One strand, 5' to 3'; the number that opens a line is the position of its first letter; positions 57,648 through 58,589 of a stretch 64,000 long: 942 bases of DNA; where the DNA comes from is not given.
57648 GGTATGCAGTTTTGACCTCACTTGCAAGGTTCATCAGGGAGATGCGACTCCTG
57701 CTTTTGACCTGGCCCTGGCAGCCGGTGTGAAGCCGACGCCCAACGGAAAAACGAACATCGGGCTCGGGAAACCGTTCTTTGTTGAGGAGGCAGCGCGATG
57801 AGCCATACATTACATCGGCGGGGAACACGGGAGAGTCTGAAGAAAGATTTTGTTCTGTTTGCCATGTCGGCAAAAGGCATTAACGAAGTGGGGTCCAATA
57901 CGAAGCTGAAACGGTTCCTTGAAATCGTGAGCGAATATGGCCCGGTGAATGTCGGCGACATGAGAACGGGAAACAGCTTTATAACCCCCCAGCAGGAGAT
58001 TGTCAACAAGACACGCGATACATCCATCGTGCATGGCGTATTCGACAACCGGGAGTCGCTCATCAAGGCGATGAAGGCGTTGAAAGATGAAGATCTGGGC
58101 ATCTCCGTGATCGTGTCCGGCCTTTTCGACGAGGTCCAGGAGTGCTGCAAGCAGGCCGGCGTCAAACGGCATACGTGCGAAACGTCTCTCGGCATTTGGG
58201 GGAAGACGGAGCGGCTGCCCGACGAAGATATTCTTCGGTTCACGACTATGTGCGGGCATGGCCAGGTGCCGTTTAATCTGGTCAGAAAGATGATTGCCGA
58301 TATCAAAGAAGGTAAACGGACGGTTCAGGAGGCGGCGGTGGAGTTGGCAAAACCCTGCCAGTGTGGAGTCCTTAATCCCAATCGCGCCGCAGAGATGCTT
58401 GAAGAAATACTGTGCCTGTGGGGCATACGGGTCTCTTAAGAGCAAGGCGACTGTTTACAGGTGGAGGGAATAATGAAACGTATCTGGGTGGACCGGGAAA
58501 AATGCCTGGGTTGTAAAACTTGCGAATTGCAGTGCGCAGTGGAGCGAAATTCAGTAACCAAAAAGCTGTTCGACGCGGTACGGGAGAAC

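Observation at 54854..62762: sigma54/PrpR-like activator and -24/-12 promoter preceding a CooF-CooS-FNOR cluster with two unidentified Fe-S/Cys-rich genes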

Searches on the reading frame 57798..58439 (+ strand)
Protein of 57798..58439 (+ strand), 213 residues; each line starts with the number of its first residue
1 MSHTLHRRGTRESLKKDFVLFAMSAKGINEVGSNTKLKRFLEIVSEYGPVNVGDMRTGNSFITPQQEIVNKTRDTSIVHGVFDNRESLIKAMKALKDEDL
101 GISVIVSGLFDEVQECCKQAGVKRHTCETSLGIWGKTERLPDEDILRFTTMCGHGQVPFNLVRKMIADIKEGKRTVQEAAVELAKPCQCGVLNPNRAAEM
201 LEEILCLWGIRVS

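Call 5: search_protein_families(library=pfam, proteins=[window:57798-58439:+], max_evalue=0.01)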
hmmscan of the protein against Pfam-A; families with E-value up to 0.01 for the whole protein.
window:57798-58439:+ (213 aa): 0 families

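Call 6: search_protein_families(library=ncbifam, proteins=[window:57798-58439:+], max_evalue=0.01)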
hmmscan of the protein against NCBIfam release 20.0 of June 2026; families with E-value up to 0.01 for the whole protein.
window:57798-58439:+ (213 aa): 0 families

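Call 13: find_homologous_proteins(query=window:57798-58439:+, max_evalue=0.001)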
Query window:57798-58439:+ (213 aa): 1232 proteins with E <= 0.001 among 1386 candidates; the best 120 are listed.
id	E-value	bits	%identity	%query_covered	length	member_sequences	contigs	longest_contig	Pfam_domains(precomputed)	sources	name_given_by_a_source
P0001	8.4e-137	472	99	100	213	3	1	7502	-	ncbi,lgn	-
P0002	8.7e-137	472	99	100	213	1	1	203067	-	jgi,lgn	-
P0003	1.2e-132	458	95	100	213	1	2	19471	-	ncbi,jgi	-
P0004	1.6e-117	409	85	100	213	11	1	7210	-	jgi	jgi:hypothetical protein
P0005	1.2e-116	406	85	100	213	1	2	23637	-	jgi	jgi:hypothetical protein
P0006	6.0e-115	400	80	100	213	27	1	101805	-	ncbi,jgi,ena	-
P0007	1.1e-114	399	81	100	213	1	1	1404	-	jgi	-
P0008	2.0e-114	399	82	100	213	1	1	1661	-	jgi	jgi:hypothetical protein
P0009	3.9e-114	398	81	100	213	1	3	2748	-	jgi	jgi:hypothetical protein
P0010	5.5e-114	397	80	100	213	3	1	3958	-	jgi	jgi:hypothetical protein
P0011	5.8e-114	397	82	100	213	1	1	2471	-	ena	-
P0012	7.6e-114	397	80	100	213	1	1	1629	-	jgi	jgi:hypothetical protein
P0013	1.5e-113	396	82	100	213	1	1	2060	-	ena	-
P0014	2.1e-113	395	80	100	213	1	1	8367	-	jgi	jgi:hypothetical protein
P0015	2.1e-113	395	79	100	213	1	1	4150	-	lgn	-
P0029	2.1e-109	382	76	100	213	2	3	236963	-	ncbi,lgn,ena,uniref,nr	ncbi:conserved hypothetical protein [Thermosinus carboxydivorans Nor1]|uniref:Uncharacterized protei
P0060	1.3e-100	353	72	100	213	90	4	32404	-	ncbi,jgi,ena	ncbi:MAG: hypothetical protein ABSD96_03345 [Candidatus Korobacteraceae bacterium]|jgi:hypothetical 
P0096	6.7e-72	260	58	94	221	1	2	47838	-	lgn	-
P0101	3.2e-71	257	53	96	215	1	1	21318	-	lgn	-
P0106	2.0e-70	255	55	96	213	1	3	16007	-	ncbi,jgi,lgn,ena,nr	ncbi:MAG TPA: hypothetical protein EYP55_05530 [Anaerolineae bacterium]|nr:hypothetical protein [Ana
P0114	1.8e-69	252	54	99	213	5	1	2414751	-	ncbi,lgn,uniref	ncbi:hypothetical protein MHOCP_16820 [Moorella humiferrea]|uniref:hypothetical protein n=1 Tax=Neom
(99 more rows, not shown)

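Call 15: find_encoding_contigs(protein=P0114, flank=9000, max_places=2)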
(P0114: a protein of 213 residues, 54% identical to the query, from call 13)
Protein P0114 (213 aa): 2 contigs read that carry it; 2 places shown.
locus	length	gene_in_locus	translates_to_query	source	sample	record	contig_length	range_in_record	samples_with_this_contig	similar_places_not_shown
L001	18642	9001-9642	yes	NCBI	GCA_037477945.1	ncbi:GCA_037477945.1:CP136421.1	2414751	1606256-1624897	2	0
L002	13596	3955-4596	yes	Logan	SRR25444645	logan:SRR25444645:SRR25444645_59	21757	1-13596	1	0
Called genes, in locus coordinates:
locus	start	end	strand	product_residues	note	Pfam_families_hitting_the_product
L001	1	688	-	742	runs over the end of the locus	PF12838:Fer4_7 (weak), PF13237:Fer4_10 (weak), PF02906:Fe_hyd_lg_C, PF04060:FeS, PF00158:Sigma54_activat, PF14532:Sigma54_activ_2, PF25601:AAA_lid_14, PF02954:HTH_8, +3 more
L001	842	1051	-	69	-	PF12844:HTH_19, PF13443:HTH_26 (weak), PF13560:HTH_31, PF01381:HTH_3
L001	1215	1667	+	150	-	PF12844:HTH_19, PF13560:HTH_31, PF01381:HTH_3, PF13443:HTH_26 (weak)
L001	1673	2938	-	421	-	PF03600:CitMHS, PF07158:MatC_N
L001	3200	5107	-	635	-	PF06506:PrpR_N, PF00989:PAS, PF13188:PAS_8 (weak), PF13426:PAS_9, PF00158:Sigma54_activat, PF14532:Sigma54_activ_2, PF25601:AAA_lid_14, PF02954:HTH_8, +3 more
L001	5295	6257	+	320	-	PF08240:ADH_N, PF16912:Glu_dehyd_C, PF00107:ADH_zinc_N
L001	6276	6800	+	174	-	PF12797:Fer4_2 (faint), PF13187:Fer4_9 (faint), PF13247:Fer4_11, PF12838:Fer4_7 (weak), PF25160:LdpA_Fe-S-bd (weak), PF00037:Fer4 (weak), PF12837:Fer4_6 (weak), PF13237:Fer4_10 (weak), +1 more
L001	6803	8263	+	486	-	PF03063:Prismane (weak)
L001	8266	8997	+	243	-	PF00037:Fer4 (weak), PF12797:Fer4_2 (faint), PF12837:Fer4_6 (faint), PF12838:Fer4_7, PF13187:Fer4_9 (faint), PF13237:Fer4_10 (weak), PF14697:Fer4_21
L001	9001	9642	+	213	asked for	-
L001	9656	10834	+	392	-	PF01266:DAO (faint), PF07992:Pyr_redox_2, PF13738:Pyr_redox_3, PF00070:Pyr_redox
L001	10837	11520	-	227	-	PF00657:Lipase_GDSL, PF13472:Lipase_GDSL_2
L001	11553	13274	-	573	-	PF00111:Fer2, PF13510:Fer2_4, PF10588:NADH-G_4Fe-4S_3, PF14697:Fer4_21 (weak), PF22117:Fer4_Nqo3 (weak), PF12838:Fer4_7 (weak), PF02906:Fe_hyd_lg_C, PF02256:Fe_hyd_SSU, +2 more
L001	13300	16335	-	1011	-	PF01257:2Fe-2S_thioredx (weak), PF01512:Complex1_51K, PF10589:NADH_4Fe-4S, PF14691:Fer4_20, PF01266:DAO (weak), PF01946:Thi4 (weak), PF07992:Pyr_redox_2, PF13450:NAD_binding_8, +6 more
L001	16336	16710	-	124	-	-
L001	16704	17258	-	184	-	PF02518:HATPase_c, PF13589:HATPase_c_3 (weak)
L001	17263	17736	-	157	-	PF01257:2Fe-2S_thioredx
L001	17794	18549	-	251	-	PF02811:PHP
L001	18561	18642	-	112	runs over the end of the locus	PF07905:PucR (weak), PF07085:DRTGG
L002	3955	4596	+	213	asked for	-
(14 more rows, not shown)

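Call 16: find_encoding_contigs(protein=P0060, flank=9000, max_places=2)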
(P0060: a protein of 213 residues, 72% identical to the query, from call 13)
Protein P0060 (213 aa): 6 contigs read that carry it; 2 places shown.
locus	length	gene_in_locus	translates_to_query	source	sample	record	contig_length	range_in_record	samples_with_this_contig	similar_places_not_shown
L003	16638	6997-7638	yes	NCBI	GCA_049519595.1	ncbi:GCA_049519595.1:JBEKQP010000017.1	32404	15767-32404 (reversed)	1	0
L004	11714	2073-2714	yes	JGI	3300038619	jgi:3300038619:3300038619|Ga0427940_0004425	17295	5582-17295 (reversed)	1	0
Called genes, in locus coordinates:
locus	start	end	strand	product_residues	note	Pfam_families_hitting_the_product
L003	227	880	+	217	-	PF13462:Thioredoxin_4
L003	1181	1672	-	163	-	-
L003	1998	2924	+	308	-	PF00837:T4_deiodinase, PF00578:AhpC-TSA, PF08534:Redoxin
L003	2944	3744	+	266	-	PF12146:Hydrolase_4, PF00561:Abhydrolase_1, PF12697:Abhydrolase_6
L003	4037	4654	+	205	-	PF00081:Sod_Fe_N, PF02777:Sod_Fe_C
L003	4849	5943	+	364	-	PF02615:Ldh_2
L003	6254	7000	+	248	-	PF00037:Fer4 (faint), PF12837:Fer4_6 (faint)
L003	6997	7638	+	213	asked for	-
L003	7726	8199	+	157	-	PF13247:Fer4_11, PF13237:Fer4_10 (weak), PF12837:Fer4_6 (faint), PF12838:Fer4_7, PF13187:Fer4_9 (weak), PF00037:Fer4 (weak), PF12838:Fer4_7 (weak)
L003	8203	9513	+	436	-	PF03063:Prismane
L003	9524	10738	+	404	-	PF00890:FAD_binding_2 (faint), PF01134:GIDA (faint), PF03486:HI0933_like (faint), PF07992:Pyr_redox_2, PF13738:Pyr_redox_3, PF00070:Pyr_redox, PF01266:DAO (weak), PF18267:Rubredoxin_C (weak), +2 more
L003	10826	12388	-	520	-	PF00171:Aldedh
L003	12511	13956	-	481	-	PF00083:Sugar_tr, PF07690:MFS_1, PF13347:MFS_2 (faint)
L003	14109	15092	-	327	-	PF04199:Cyclase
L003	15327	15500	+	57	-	-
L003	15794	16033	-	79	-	-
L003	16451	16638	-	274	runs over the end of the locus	PF00596:Aldolase_II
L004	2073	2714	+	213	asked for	-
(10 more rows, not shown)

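Call 17: predict_structure(protein=window:57798-58439:+)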
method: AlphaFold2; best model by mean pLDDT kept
length: 213 residues; sequences in the alignment: 1
mean_pLDDT: 62.9   pTM: 0.48
mean pLDDT of the five models: 62.9, 59.2, 58.7, 55.7, 53.3
residues with pLDDT >= 90: 15; 70-90: 68; 50-70: 78; < 50: 52
segments of 3 or more residues with pLDDT < 50: 1-19, 24-32, 55-59, 128-140
pLDDT, mean of each block of 10 residues (from residue 1): 29 40 47 64 77 53 56 59 73 75 53 68 53 34 57 62 88 93 78 83 79 66
secondary structure, 60 per line:
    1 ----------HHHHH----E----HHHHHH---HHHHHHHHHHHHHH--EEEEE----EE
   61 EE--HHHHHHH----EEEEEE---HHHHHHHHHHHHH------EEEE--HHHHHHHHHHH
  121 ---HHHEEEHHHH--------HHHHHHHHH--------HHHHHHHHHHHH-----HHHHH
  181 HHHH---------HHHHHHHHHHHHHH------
elements in order: H11-15 H25-30 H34-47 E50-54 E59-62 H65-71 E76-81 H85-97 E104-107 H110-120 E127-129 H130-133 H142-150 H159-170 H176-184 H194-207

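Call 20: search_solved_structures(query=A1, max_evalue=10, show_alignments=3)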
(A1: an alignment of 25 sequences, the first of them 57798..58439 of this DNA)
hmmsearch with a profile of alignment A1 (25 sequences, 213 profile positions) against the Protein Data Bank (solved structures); distinct sequences matched with E-value up to 10: 4.
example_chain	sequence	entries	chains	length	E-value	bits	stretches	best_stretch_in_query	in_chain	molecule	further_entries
6bzf_A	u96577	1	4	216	0.043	16.6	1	60-119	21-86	Sporulation-specific protein 16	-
6bzg_A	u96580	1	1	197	0.07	15.9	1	67-119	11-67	Sporulation-specific protein 16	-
3l6u_A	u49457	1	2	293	0.26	14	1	29-107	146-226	ABC-TYPE SUGAR TRANSPORT SYSTEM PERIPLASMIC COMPONENT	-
4v8p_BJ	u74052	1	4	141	1.6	11.5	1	111-169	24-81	RPL23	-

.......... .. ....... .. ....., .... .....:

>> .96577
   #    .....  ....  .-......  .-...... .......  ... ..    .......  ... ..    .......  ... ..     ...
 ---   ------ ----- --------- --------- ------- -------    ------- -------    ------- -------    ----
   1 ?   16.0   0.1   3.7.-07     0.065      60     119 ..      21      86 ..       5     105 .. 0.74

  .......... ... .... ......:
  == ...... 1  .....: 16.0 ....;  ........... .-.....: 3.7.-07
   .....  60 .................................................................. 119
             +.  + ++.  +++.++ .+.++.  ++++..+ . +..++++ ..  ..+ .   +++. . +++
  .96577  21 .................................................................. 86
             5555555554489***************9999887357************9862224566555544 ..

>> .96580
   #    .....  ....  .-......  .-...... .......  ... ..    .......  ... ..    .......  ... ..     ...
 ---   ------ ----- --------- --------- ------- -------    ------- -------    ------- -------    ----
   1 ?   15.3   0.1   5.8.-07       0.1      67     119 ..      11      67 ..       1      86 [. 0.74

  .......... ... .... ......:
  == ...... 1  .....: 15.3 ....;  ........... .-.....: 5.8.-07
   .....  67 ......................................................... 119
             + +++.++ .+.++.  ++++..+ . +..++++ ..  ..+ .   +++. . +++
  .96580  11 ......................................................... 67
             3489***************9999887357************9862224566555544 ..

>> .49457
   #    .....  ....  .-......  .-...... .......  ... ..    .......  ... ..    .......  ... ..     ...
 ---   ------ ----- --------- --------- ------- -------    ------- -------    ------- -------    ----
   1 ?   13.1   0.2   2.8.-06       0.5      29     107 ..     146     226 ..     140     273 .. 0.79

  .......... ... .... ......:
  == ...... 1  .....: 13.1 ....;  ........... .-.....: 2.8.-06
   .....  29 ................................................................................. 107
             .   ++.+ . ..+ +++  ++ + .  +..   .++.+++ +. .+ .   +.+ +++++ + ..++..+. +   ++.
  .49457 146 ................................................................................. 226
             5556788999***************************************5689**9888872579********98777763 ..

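Call 28: find_related_loci(query=A1, collection=genome_contigs, flank=10000)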
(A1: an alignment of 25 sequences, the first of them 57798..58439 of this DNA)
Query A1 (213 aa) in genome_contigs; peptide patterns used: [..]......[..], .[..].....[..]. (x = any residue, [..] = any of these).
599 stretches matched a pattern (row limit reached: there are more); 592 encode a relative of the query (tblastn E <= 1e-3); the best 80 are kept; 79 distinct loci.
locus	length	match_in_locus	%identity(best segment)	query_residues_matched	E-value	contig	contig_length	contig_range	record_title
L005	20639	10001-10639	100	1-213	9e-144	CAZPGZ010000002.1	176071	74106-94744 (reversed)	MAG TPA_asm: uncultured Nitrospiraceae bacterium isolate binchicken_co20_233 genome assembly, contig: NODE_179_length_17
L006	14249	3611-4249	80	1-213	6e-118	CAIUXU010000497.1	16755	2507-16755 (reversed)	MAG: uncultured Syntrophobacterales bacterium isolate Day2-6_bin-621 genome assembly, contig: bin-621:497/575, whole gen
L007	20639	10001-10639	78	1-213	1e-115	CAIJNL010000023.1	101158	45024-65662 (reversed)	MAG: uncultured Nitrospiraceae bacterium isolate AlinenLipids_bin-2809 genome assembly, contig: bin-2809:23/48, whole ge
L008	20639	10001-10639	77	1-213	4e-115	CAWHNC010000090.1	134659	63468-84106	MAG: Nitrospirota bacterium isolate MFD04752.bin.1.93 genome assembly, contig: contig_45278, whole genome shotgun sequen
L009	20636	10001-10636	74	1-212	1e-109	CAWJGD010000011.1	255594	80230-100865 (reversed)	MAG: uncultured Acidobacteriota bacterium isolate MFD05377.bin.2.28 genome assembly, contig: contig_135533, whole genome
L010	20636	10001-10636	74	1-212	3e-109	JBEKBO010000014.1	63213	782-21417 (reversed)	MAG: Candidatus Korobacteraceae bacterium isolate SPRUCE 138 SPRUCE_138_14, whole genome shotgun sequence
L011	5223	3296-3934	70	1-213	4e-107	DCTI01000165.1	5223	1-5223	MAG TPA_asm: Negativicutes bacterium UBA1444 UBA1444_contig_59205, whole genome shotgun sequence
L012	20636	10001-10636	72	1-212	5e-106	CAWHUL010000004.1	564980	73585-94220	MAG: uncultured Acidobacteriota bacterium isolate MFD06435.bin.2.146 genome assembly, contig: contig_22473, whole genome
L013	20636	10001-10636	72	1-212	1e-105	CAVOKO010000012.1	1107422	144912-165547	MAG: uncultured Acidobacteriota bacterium isolate MFD00082.bin.1.133 genome assembly, contig: contig_9774, whole genome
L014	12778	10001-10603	58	1-201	3e-77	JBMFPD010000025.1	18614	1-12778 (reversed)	MAG: Anaerolineae bacterium isolate KM4338-54 NODE_25_length_18614_cov_3.308140, whole genome shotgun sequence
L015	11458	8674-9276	58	1-201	6e-77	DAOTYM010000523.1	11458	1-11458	MAG TPA_asm: Anaerolineae bacterium isolate H25_343 k127_1052443, whole genome shotgun sequence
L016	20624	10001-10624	53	1-208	6e-76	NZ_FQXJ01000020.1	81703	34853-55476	Desulfosporosinus lacus DSM 15449, whole genome shotgun sequence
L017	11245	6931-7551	51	1-207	8e-76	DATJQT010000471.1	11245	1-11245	MAG TPA_asm: Candidatus Baltobacteraceae bacterium isolate SMAG_U14948 k141_4591231, whole genome shotgun sequence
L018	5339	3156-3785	54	1-210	1e-75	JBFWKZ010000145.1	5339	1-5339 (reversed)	MAG: Oscillospiraceae bacterium isolate CA_2019_NHSR_54 NODE_32236_length_5339_cov_5.197621_NHSR, whole genome shotgun s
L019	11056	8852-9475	50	1-208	2e-74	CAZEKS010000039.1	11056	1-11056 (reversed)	MAG TPA_asm: uncultured Syntrophaceae bacterium isolate binchicken_co189_49 genome assembly, contig: NODE_6328_length_11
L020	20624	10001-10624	51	1-208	2e-74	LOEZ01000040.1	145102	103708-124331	MAG: Gracilibacter sp. BRH_c7a BRHa_1002605, whole genome shotgun sequence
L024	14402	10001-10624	51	1-208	2e-72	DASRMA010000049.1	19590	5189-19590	MAG TPA_asm: Desulfosporosinus sp. isolate SMAG_U10203 k141_152075, whole genome shotgun sequence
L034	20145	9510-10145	51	1-213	1e-70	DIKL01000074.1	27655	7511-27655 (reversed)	MAG TPA_asm: Syntrophaceae bacterium UBA5619 UBA5619_contig_37759, whole genome shotgun sequence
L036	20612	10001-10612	52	1-204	2e-69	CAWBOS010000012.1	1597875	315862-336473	MAG: uncultured delta proteobacterium isolate MFD01299.bin.3.111 genome assembly, contig: contig_6052, whole genome shot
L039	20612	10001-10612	50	1-204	3e-69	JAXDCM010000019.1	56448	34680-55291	MAG: Syntrophales bacterium isolate POMEDNA-B44 Raw1_k127_21540, whole genome shotgun sequence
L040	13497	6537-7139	53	1-201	1e-68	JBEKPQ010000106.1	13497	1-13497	MAG: Thermodesulfobacteriota bacterium isolate SPRUCE 468 SPRUCE_468_106, whole genome shotgun sequence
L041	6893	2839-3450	50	1-204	1e-68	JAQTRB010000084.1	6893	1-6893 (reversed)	MAG: Syntrophales bacterium isolate STB_153 NODE_32019_length_6893_cov_5.621785_Sandtown_B, whole genome shotgun sequenc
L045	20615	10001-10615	51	1-205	1e-67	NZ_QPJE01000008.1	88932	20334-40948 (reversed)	Halanaerobium sp. MA284_MarDTE_T2 Ga0255678_108, whole genome shotgun sequence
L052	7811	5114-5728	48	1-204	6e-66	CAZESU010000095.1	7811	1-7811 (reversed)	MAG TPA_asm: uncultured Oscillospiraceae bacterium isolate SRP222994_co1_99 genome assembly, contig: NODE_19241_length_7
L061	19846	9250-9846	49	1-201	5e-65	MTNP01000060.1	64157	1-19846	MAG: Dehalococcoides sp. JdFR-54 JGI24020J35080_1000188, whole genome shotgun sequence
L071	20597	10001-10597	46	1-201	1e-63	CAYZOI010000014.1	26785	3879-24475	MAG TPA_asm: uncultured Dehalococcoidaceae bacterium isolate SRP077602_co2_376 genome assembly, contig: NODE_2693_length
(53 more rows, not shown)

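Call 30: find_encoding_contigs(protein=P0106, flank=8000, max_places=2)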
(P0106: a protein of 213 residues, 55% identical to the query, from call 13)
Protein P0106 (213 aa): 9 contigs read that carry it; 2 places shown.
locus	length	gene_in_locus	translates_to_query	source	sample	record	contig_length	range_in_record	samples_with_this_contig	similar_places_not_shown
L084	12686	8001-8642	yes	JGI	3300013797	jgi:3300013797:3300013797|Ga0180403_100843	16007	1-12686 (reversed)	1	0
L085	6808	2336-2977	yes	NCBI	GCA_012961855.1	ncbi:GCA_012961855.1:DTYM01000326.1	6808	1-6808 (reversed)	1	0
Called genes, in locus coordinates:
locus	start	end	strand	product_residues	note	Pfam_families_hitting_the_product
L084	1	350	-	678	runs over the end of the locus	PF02730:AFOR_N, PF01314:AFOR_C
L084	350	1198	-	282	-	PF12838:Fer4_7 (faint), PF14697:Fer4_21 (faint), PF12797:Fer4_2 (faint), PF12837:Fer4_6 (faint), PF13237:Fer4_10 (faint), PF13187:Fer4_9 (faint), PF25160:LdpA_Fe-S-bd (weak)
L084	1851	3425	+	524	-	-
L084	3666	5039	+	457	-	PF01565:FAD_binding_4, PF02913:FAD-oxidase_C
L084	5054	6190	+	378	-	PF13183:Fer4_8, PF12838:Fer4_7, PF13534:Fer4_17, PF02754:CCG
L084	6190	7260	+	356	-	PF08240:ADH_N, PF16912:Glu_dehyd_C, PF00107:ADH_zinc_N, PF13602:ADH_zinc_N_2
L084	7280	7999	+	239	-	PF00037:Fer4 (weak), PF12797:Fer4_2 (faint), PF12837:Fer4_6 (weak), PF12838:Fer4_7 (weak), PF13187:Fer4_9 (weak), PF13237:Fer4_10 (weak), PF14697:Fer4_21 (faint)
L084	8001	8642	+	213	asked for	-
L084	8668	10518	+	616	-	PF02730:AFOR_N, PF01314:AFOR_C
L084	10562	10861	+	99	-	PF02597:ThiS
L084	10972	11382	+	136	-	PF12973:Cupin_7 (weak), PF16867:DMSP_lyase, PF02041:Auxin_BP, PF02311:AraC_binding (weak), PF07883:Cupin_2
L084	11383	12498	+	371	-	PF02746:MR_MLE_N, PF13378:MR_MLE_C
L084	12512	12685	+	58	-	?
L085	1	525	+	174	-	PF02754:CCG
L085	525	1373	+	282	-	PF08240:ADH_N, PF16912:Glu_dehyd_C, PF00107:ADH_zinc_N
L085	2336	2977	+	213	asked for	-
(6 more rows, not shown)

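Call 31: find_encoding_contigs(protein=P0096, flank=8000, max_places=2)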
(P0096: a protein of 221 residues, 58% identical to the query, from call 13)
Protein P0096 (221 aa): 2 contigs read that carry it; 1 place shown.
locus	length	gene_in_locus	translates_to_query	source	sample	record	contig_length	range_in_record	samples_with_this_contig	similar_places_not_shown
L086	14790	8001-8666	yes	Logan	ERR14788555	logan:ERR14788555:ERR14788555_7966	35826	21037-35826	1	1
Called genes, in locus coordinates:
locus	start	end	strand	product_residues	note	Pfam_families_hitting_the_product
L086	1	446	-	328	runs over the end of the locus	PF04055:Radical_SAM, PF06463:Mob_synth_C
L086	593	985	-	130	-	-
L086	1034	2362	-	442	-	-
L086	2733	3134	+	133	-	-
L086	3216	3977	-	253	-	PF13641:Glyco_tranf_2_3, PF00535:Glycos_transf_2, PF10111:Glyco_tranf_2_2 (weak)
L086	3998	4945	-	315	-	PF00535:Glycos_transf_2, PF13641:Glyco_tranf_2_3, PF13632:Glyco_trans_2_3 (weak)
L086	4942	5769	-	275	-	PF01370:Epimerase, PF04321:RmlD_sub_bind, PF07993:NAD_binding_4 (faint), PF01073:3Beta_HSD, PF02719:Polysacc_synt_2, PF16363:GDP_Man_Dehyd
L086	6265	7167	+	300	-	PF02826:2-Hacid_dh_C, PF03446:NAD_binding_2, PF03807:F420_oxidored (weak), PF14833:NAD_binding_11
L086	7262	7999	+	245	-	PF00037:Fer4 (weak), PF12797:Fer4_2 (faint), PF12837:Fer4_6 (weak), PF12838:Fer4_7 (weak), PF13187:Fer4_9 (weak), PF13237:Fer4_10 (weak), PF13484:Fer4_16 (faint), PF14697:Fer4_21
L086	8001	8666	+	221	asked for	-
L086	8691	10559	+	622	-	PF02730:AFOR_N, PF01314:AFOR_C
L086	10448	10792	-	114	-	-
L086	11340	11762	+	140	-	PF04199:Cyclase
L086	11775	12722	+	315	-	PF00389:2-Hacid_dh, PF02826:2-Hacid_dh_C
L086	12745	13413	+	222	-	PF03737:RraA-like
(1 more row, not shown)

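Call 32: find_encoding_contigs(protein=P0101, flank=8000, max_places=2)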
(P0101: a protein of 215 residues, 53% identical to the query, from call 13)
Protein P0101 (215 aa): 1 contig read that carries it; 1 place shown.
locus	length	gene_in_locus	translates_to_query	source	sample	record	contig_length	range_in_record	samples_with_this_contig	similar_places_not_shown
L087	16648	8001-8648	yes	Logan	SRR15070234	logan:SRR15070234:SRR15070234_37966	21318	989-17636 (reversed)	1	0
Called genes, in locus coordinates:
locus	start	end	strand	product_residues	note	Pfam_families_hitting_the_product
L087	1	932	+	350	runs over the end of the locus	PF02608:Bmp, PF13407:Peripla_BP_4 (weak)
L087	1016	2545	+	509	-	PF00005:ABC_tran, PF13304:AAA_21 (faint), PF00005:ABC_tran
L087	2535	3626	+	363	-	PF02653:BPD_transp_2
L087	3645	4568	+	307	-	PF02653:BPD_transp_2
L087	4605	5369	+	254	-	PF00106:adh_short, PF08659:KR, PF23441:SDR, PF13561:adh_short_C2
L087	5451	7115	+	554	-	PF07905:PucR, PF00990:GGDEF (weak), PF17853:GGDEF_2, PF13556:HTH_30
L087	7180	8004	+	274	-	PF12797:Fer4_2 (faint), PF00037:Fer4 (weak), PF12837:Fer4_6 (weak), PF12838:Fer4_7 (weak), PF13187:Fer4_9 (weak), PF13237:Fer4_10 (weak), PF13484:Fer4_16 (faint), PF14697:Fer4_21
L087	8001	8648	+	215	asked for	-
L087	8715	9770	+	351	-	PF08240:ADH_N, PF16912:Glu_dehyd_C, PF00107:ADH_zinc_N, PF13602:ADH_zinc_N_2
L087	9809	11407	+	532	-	PF27530:HMA_AllF_N, PF02629:CoA_binding, PF13607:Succ_CoA_lig (weak), PF00549:Ligase_CoA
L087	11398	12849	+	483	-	PF06545:AllG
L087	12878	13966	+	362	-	PF05343:Peptidase_M42, PF01546:Peptidase_M20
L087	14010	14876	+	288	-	PF11392:AllH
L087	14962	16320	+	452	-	PF07969:Amidohydro_3 (weak), PF01979:Amidohydro_1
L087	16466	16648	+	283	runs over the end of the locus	PF01048:PNP_UDP_1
